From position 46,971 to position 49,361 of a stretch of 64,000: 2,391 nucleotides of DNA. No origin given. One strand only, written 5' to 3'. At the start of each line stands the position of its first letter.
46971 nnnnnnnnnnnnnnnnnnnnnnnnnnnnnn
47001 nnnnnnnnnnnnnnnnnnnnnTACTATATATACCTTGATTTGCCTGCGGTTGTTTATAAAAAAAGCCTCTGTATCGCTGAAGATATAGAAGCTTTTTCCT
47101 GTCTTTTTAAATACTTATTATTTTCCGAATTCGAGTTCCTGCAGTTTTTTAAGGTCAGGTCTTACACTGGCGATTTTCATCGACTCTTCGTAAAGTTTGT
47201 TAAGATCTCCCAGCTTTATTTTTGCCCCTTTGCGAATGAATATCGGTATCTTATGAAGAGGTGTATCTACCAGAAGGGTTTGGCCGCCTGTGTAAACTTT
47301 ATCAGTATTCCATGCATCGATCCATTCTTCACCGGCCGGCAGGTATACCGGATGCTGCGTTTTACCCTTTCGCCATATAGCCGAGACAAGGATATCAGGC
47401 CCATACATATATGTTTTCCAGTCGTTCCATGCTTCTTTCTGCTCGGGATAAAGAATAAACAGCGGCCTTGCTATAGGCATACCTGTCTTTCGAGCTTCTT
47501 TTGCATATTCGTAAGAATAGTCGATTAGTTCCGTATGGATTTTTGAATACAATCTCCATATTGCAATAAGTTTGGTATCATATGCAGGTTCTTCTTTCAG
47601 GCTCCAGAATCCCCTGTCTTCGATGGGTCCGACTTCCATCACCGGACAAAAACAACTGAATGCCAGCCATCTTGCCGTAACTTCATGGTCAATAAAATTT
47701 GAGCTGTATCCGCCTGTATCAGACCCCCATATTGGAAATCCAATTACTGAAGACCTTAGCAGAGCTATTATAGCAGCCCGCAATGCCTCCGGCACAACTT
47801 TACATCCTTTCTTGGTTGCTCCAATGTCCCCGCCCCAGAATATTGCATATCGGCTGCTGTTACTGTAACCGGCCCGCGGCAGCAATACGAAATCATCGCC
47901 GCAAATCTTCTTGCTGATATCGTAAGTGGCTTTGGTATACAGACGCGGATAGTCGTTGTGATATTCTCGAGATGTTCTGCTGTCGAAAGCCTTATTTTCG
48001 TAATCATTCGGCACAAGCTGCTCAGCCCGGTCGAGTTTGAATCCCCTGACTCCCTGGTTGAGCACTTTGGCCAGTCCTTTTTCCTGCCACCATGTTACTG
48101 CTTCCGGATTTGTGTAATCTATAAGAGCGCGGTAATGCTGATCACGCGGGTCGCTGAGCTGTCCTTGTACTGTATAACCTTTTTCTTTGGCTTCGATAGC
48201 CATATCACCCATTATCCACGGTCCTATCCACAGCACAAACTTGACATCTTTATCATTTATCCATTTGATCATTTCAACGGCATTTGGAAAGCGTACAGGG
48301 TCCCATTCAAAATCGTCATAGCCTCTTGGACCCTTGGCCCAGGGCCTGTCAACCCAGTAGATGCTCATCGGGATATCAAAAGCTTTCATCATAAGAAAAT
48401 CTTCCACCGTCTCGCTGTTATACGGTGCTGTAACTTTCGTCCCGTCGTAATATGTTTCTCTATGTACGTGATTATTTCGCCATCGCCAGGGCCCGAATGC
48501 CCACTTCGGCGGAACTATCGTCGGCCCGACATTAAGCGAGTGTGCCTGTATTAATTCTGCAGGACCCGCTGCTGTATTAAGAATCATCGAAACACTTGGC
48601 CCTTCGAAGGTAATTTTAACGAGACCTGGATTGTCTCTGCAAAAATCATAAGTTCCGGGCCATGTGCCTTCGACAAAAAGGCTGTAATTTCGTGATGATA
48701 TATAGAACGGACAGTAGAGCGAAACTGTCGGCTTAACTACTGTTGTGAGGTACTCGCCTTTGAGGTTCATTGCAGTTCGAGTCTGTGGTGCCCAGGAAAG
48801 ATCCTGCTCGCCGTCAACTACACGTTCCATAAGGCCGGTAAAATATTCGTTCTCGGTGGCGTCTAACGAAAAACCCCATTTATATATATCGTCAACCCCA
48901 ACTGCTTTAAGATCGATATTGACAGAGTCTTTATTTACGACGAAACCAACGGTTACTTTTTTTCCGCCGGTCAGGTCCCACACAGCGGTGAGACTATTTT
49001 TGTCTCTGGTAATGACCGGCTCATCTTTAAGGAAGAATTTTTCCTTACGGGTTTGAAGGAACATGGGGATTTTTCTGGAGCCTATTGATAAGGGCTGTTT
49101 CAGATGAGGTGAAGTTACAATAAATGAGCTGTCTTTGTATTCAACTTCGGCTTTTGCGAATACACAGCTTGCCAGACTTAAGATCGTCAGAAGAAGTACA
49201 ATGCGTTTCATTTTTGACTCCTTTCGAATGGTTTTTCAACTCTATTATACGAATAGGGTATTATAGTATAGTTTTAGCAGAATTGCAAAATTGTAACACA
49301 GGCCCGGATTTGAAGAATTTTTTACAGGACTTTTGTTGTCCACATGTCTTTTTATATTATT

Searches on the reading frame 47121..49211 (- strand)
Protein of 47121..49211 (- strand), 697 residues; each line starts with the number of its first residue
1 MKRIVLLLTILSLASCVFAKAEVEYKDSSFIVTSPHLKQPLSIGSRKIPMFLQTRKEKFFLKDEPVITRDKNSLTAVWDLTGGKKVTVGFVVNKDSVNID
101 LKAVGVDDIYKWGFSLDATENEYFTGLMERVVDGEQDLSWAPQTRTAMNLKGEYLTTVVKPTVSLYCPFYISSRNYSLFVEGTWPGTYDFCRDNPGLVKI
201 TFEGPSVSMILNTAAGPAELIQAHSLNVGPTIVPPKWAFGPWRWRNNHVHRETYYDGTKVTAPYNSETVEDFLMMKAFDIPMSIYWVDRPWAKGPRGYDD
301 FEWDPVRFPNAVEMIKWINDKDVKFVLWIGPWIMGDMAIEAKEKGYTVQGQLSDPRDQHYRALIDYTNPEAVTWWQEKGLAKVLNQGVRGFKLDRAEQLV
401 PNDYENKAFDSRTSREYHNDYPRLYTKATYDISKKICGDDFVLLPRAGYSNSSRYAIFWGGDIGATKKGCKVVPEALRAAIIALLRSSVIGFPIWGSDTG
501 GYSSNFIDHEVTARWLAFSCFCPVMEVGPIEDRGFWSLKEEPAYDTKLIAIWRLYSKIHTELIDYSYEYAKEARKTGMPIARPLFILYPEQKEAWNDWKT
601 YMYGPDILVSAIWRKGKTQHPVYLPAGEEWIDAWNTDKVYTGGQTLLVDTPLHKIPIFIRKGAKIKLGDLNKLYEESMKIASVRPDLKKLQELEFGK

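Call 82: search_protein_families(library=pfam, proteins=[window:47121-49211:-], max_evalue=0.00001)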
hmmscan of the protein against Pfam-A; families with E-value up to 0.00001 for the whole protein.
window:47121-49211:- (697 aa): 2 families
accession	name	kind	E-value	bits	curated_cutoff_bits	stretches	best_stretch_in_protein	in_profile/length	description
PF01055.32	Glyco_hydro_31_2nd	-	1.6e-50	172.8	23.5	1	233-568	3-327/328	Glycosyl hydrolases family 31 TIM-barrel domain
PF21365.3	Glyco_hydro_31_3rd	-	6.3e-21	75.1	24.4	1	577-663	1-85/87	Glycosyl hydrolase family 31 C-terminal domain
